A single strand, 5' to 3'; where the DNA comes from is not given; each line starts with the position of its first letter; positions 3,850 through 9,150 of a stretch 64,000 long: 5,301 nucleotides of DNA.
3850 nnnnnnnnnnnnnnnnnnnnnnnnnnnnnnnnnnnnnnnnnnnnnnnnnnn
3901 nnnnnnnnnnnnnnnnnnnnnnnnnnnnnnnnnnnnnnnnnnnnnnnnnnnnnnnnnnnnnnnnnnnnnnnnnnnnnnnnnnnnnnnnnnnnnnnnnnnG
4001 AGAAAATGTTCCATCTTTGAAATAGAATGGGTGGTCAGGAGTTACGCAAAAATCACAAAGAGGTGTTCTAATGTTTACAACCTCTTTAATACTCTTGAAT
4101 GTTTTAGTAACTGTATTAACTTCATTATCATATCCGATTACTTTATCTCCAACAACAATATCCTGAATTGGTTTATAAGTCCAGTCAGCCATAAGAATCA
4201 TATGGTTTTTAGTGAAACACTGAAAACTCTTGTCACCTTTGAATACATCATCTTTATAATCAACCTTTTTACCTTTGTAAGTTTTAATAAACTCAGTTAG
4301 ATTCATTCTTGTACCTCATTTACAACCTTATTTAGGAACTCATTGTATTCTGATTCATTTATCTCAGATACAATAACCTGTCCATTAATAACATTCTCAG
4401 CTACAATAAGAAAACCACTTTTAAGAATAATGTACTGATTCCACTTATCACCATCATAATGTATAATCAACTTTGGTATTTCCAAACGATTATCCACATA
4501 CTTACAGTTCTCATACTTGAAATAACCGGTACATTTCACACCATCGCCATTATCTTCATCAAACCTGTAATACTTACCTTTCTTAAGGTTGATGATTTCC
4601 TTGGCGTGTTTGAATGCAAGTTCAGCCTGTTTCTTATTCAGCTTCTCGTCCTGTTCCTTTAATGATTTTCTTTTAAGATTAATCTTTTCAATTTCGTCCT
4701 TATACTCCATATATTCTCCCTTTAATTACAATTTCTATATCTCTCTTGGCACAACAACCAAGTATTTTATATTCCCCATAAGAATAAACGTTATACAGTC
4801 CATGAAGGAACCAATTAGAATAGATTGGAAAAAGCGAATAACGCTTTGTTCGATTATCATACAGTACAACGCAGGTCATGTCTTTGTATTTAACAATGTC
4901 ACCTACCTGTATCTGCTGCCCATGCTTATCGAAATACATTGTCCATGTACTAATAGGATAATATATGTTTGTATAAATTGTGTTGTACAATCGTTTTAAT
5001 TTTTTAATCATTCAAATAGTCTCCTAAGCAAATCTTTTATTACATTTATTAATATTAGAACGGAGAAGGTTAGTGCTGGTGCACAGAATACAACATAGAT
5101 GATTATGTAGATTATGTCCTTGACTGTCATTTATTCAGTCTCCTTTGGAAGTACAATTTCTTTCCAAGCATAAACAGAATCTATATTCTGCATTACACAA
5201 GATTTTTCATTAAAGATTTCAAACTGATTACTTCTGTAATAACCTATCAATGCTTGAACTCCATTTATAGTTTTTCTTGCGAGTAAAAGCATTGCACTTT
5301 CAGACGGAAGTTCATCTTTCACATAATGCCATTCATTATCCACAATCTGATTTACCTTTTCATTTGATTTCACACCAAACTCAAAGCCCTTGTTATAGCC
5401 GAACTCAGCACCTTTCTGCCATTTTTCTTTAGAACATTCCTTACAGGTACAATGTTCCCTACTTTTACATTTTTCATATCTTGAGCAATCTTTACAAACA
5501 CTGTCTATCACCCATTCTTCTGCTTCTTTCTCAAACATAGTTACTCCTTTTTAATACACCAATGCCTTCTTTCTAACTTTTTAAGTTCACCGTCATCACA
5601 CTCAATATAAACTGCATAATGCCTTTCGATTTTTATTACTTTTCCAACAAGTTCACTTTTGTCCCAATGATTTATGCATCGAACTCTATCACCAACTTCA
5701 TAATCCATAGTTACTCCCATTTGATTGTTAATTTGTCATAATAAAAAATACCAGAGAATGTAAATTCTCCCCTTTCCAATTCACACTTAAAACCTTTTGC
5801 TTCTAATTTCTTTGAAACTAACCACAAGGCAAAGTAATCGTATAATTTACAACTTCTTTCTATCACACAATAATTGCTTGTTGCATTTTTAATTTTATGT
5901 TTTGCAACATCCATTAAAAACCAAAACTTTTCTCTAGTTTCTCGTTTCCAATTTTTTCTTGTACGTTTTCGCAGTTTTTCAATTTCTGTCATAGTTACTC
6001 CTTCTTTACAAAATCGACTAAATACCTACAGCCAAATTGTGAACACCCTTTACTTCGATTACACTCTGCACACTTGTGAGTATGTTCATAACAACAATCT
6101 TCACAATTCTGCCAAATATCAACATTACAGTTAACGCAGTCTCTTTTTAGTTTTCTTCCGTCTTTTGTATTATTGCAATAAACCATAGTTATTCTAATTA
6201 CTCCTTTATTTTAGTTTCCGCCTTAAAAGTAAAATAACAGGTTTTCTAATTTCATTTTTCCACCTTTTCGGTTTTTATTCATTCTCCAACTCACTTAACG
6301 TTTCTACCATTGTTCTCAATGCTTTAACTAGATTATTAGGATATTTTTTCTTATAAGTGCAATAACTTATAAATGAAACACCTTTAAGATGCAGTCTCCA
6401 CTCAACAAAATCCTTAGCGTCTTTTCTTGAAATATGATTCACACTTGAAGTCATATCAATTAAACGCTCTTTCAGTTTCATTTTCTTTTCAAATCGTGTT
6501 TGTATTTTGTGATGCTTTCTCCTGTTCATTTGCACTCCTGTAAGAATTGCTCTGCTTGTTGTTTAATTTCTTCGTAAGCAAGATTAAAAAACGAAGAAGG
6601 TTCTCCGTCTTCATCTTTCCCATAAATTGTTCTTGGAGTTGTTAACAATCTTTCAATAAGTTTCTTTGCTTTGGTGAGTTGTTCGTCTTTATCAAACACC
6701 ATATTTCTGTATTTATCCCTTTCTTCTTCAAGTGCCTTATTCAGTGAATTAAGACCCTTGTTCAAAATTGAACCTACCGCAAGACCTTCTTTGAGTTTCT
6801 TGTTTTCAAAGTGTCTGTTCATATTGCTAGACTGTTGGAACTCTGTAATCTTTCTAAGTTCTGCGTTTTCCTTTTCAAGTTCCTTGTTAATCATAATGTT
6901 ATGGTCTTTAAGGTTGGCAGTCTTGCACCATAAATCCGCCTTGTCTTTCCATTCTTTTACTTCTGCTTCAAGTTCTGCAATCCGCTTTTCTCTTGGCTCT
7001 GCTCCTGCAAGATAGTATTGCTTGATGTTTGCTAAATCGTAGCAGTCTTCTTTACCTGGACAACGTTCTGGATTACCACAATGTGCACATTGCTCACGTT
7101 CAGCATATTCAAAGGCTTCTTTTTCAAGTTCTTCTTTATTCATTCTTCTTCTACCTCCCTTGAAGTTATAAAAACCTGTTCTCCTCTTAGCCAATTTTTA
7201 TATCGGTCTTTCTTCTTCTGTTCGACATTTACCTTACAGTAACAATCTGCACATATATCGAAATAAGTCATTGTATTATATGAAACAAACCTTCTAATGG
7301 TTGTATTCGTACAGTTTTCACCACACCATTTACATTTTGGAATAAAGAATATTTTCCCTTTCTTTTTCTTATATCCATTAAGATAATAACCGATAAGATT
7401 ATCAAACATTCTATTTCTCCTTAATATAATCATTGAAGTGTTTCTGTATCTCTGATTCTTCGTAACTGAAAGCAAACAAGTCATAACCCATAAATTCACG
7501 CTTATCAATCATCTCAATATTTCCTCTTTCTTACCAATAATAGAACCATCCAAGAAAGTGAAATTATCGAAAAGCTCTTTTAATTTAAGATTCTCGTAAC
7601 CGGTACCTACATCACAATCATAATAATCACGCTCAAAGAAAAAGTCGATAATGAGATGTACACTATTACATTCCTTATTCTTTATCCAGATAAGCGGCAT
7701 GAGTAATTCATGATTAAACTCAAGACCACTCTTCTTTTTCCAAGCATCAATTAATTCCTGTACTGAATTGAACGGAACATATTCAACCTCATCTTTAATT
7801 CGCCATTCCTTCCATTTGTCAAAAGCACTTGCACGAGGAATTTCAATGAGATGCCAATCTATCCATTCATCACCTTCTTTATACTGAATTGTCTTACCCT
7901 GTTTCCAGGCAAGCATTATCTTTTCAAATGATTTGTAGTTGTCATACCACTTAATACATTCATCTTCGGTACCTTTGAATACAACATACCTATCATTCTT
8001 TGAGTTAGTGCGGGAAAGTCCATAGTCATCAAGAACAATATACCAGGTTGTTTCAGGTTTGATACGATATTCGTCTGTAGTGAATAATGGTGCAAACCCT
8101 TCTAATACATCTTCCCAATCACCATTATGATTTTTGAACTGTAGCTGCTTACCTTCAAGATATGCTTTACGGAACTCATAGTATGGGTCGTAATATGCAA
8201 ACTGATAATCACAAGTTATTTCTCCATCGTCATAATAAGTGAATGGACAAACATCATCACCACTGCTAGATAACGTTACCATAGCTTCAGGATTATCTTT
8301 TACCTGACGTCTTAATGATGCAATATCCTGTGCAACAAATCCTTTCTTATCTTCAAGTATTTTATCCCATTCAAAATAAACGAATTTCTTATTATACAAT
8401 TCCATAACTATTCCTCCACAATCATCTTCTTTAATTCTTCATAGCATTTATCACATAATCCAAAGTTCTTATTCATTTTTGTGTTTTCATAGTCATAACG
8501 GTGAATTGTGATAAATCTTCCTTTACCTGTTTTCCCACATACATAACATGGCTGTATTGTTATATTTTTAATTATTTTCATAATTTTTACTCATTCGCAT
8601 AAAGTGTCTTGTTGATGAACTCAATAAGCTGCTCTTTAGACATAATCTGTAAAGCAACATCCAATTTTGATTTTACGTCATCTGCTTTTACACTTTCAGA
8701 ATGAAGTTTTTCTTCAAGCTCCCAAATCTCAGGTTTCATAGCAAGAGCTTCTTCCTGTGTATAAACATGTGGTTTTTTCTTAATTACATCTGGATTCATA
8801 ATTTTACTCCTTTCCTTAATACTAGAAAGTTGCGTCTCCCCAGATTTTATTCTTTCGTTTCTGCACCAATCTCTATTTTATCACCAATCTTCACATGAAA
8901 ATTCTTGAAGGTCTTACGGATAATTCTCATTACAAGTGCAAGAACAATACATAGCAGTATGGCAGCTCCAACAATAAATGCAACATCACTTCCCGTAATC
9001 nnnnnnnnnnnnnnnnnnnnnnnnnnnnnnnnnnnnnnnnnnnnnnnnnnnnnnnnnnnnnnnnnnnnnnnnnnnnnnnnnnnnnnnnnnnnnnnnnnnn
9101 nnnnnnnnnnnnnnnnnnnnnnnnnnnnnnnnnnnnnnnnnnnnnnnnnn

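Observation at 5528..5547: Reused gene-junction module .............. (SD, then upstream stop, then start) at multiple early genes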

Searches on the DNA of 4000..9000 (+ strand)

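Call 6: search_dna_similar(query=window:4000-9000:+, collection=phages, mode=near, max_rows=20)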
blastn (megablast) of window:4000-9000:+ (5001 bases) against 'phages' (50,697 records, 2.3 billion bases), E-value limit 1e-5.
No match.

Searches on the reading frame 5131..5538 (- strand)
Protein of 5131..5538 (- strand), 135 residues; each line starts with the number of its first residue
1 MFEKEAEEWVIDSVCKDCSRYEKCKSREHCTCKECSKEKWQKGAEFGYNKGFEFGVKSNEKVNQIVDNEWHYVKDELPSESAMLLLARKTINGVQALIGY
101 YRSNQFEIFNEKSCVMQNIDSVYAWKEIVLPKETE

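Call 11: search_protein_families(library=pfam, proteins=[window:5131-5538:-], max_evalue=0.1)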
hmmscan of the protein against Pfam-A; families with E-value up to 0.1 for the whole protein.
window:5131-5538:- (135 aa): 0 families

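Call 12: search_protein_families(library=phrogs, proteins=[window:5131-5538:-], max_evalue=0.01)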
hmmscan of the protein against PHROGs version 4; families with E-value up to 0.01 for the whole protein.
window:5131-5538:- (135 aa): 0 families

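Call 13: find_related_loci(query=window:5131-5538:-, collection=viral_contigs, flank=5000)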
Query window:5131-5538:- (135 aa) in viral_contigs; peptide patterns used: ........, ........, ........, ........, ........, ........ (x = any residue, [..] = any of these).
47 stretches matched a pattern; 29 encode a relative of the query (tblastn E <= 1e-3); 29 distinct loci.
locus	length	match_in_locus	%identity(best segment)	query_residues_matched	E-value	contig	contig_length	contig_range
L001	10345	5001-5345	36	1-131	2e-13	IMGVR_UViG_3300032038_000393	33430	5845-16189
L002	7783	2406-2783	30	1-134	5e-13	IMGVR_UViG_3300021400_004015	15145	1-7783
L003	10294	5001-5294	34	1-131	6e-12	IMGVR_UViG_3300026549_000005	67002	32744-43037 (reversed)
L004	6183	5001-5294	34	1-131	6e-12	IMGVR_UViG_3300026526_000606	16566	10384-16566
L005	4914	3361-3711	35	1-135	8e-12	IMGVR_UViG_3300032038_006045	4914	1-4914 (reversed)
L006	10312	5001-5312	33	1-134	4e-11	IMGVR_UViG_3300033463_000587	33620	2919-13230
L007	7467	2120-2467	32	1-134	2e-10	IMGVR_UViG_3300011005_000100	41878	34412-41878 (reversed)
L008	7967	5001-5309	34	1-133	1e-9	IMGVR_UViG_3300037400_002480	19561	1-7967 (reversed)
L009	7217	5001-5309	34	1-132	1e-9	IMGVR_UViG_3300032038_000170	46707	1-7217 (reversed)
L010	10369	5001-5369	31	1-131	5e-9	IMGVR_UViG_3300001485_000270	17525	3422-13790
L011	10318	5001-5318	33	1-135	5e-9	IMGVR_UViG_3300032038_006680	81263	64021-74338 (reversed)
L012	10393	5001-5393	28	1-131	7e-9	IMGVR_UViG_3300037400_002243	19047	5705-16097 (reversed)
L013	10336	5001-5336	32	1-133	1e-8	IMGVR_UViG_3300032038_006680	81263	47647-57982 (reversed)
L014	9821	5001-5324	35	1-133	1e-8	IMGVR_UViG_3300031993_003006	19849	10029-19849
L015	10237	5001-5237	35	43-135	4e-8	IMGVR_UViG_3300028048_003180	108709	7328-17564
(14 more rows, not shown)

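Call 44: search_dna_similar(query=window:5131-5538:-, collection=phages, mode=protein, max_rows=15, max_evalue=0.001)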
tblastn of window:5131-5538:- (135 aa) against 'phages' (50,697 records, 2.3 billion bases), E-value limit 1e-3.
No match.

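Call 69: search_protein_families(library=pfam, alignment_id=A2, max_evalue=0.05)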
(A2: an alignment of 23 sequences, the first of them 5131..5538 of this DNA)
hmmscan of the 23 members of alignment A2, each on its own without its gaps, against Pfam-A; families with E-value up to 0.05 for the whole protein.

A. member 1, window:5131-5538:- (135 aa): 0 families

B. families by the number of members that match (of 23 scanned): 3 families
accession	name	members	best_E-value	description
PF14568.11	SUKH_6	1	0.016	SMI1-KNR4 cell-wall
PF17589.7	DUF5487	1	0.026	Family of unknown function (DUF5487)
PF12208.14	DUF3601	1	0.036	Domain of unknown function (DUF3601)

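Call 70: search_solved_structures(query=A2, max_evalue=1)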
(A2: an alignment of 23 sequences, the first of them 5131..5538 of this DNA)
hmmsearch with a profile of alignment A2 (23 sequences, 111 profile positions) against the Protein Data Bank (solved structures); distinct sequences matched with E-value up to 1: 0.

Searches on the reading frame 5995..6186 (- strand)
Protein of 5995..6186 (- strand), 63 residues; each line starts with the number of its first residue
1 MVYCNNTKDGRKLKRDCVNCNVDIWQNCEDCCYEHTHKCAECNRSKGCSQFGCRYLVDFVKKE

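Call 11: search_protein_families(library=pfam, proteins=[window:5995-6186:-], max_evalue=0.1)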
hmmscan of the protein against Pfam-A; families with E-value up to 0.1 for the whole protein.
window:5995-6186:- (63 aa): 0 families

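Call 12: search_protein_families(library=phrogs, proteins=[window:5995-6186:-], max_evalue=0.01)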
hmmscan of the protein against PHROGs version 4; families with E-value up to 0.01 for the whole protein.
window:5995-6186:- (63 aa): 0 families

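Call 21: find_related_loci(query=window:5995-6186:-, collection=viral_contigs, flank=10000)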
Query window:5995-6186:- (63 aa) in viral_contigs; peptide patterns used: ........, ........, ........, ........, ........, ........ (x = any residue, [..] = any of these).
5 stretches matched a pattern; 1 encode a relative of the query (tblastn E <= 1e-3); 1 distinct loci.
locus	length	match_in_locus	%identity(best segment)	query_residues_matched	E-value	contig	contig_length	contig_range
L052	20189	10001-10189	90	1-63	8e-37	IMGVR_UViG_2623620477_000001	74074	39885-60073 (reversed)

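Call 40: find_encoding_contigs(protein=window:5995-6186:-, flank=8000, max_places=8)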
Protein window:5995-6186:- (63 aa): no gene with exactly this product is on record in the collection.

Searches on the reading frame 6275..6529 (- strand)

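Call 11: search_protein_families(library=pfam, proteins=[window:6275-6529:-], max_evalue=0.1)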
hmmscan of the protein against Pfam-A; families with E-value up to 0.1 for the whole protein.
window:6275-6529:- (84 aa): 1 family
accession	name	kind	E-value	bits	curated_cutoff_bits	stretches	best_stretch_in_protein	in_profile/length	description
PF14612.12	Ino80_Iec3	-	0.0023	18.4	27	1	3-36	4-37/70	IEC3 subunit of the Ino80 complex, chromatin re-modelling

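Call 12: search_protein_families(library=phrogs, proteins=[window:6275-6529:-], max_evalue=0.01)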
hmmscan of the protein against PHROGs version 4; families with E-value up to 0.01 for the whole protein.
window:6275-6529:- (84 aa): 0 families
